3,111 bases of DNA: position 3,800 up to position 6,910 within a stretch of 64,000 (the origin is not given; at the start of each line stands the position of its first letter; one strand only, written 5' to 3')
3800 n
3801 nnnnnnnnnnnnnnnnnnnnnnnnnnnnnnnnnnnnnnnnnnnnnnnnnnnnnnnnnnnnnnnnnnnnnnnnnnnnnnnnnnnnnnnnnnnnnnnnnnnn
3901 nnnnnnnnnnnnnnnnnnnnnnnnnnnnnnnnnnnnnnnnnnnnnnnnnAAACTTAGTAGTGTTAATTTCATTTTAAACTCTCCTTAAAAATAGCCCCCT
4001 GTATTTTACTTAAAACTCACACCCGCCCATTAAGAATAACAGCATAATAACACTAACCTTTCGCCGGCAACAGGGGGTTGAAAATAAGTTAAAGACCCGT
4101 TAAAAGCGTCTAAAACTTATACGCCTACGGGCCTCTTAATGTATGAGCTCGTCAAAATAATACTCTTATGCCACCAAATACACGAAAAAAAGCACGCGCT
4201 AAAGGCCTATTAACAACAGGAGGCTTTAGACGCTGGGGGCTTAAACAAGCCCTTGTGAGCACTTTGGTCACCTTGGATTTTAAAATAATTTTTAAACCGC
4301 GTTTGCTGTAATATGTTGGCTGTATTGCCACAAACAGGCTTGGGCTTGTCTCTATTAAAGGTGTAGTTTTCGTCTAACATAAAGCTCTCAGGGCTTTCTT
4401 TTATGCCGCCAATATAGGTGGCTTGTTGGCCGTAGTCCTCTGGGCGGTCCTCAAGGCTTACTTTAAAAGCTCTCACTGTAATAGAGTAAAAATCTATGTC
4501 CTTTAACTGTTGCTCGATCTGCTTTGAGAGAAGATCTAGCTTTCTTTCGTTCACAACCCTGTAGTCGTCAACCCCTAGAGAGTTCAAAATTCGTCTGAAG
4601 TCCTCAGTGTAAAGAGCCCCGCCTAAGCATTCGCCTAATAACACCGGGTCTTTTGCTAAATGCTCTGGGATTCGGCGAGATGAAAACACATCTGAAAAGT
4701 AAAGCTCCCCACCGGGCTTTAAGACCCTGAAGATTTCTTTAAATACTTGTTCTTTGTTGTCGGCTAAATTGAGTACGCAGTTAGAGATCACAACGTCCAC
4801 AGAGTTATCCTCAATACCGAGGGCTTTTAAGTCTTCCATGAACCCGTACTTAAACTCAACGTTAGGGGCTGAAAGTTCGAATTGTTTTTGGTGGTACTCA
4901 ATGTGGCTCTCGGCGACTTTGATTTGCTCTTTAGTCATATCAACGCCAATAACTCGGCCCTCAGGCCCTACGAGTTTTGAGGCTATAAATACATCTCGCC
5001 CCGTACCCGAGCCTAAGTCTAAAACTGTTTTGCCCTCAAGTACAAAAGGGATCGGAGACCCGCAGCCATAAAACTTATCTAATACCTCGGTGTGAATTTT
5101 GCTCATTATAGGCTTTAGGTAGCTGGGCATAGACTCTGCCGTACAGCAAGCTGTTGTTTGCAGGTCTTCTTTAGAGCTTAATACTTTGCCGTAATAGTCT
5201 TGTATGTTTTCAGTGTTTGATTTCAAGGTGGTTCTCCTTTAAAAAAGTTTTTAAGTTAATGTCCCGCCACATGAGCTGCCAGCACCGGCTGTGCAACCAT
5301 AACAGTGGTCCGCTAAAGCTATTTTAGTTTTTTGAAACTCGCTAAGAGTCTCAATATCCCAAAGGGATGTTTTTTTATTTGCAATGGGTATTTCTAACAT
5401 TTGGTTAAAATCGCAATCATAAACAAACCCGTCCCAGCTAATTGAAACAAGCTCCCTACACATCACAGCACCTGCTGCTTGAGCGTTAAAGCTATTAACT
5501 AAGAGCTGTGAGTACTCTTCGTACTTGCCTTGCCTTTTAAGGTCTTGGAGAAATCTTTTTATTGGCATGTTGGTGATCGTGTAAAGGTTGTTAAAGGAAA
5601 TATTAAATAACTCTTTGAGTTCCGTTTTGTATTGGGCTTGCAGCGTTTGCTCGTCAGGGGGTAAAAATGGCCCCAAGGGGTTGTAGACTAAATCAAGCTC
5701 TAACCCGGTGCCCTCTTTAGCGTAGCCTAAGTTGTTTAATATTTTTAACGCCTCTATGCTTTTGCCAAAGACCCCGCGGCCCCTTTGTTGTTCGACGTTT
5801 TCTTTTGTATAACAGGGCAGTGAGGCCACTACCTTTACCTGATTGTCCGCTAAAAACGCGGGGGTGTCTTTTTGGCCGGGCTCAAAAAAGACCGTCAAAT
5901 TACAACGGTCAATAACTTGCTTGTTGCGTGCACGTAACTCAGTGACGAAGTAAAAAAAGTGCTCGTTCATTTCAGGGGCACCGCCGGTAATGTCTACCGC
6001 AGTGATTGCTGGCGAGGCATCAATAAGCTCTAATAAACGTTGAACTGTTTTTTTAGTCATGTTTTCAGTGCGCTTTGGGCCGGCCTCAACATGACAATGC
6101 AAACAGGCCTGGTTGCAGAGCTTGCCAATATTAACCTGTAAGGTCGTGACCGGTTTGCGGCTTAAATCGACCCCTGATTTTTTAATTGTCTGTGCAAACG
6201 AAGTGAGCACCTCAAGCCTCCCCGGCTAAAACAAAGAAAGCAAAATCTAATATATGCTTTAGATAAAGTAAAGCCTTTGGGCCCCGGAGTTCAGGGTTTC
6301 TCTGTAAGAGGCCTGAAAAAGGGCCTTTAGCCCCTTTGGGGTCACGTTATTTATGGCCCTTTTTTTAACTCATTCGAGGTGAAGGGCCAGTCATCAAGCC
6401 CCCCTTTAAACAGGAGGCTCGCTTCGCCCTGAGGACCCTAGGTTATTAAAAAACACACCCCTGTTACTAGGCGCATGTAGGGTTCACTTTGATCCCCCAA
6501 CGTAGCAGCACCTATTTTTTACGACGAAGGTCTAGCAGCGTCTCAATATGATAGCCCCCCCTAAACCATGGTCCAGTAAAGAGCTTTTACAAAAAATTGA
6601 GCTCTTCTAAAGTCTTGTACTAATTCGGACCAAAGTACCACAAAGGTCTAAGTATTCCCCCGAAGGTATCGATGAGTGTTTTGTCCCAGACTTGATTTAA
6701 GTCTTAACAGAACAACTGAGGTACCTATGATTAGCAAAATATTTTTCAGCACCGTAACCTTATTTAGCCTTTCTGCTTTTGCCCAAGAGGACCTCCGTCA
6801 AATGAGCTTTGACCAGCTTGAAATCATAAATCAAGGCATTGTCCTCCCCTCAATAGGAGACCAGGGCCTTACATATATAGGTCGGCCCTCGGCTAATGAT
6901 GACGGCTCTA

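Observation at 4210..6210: arsS-arsM pair: organoarsenical (arsenosugar-type) biosynthesis module without classical ars resistance genes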

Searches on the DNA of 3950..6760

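Call 41: search_rna_families(source=window, start=3950, end=6760, threshold=evalue, max_evalue=1)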
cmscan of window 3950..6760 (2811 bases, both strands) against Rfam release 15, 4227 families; matches with E-value up to 1: 0.
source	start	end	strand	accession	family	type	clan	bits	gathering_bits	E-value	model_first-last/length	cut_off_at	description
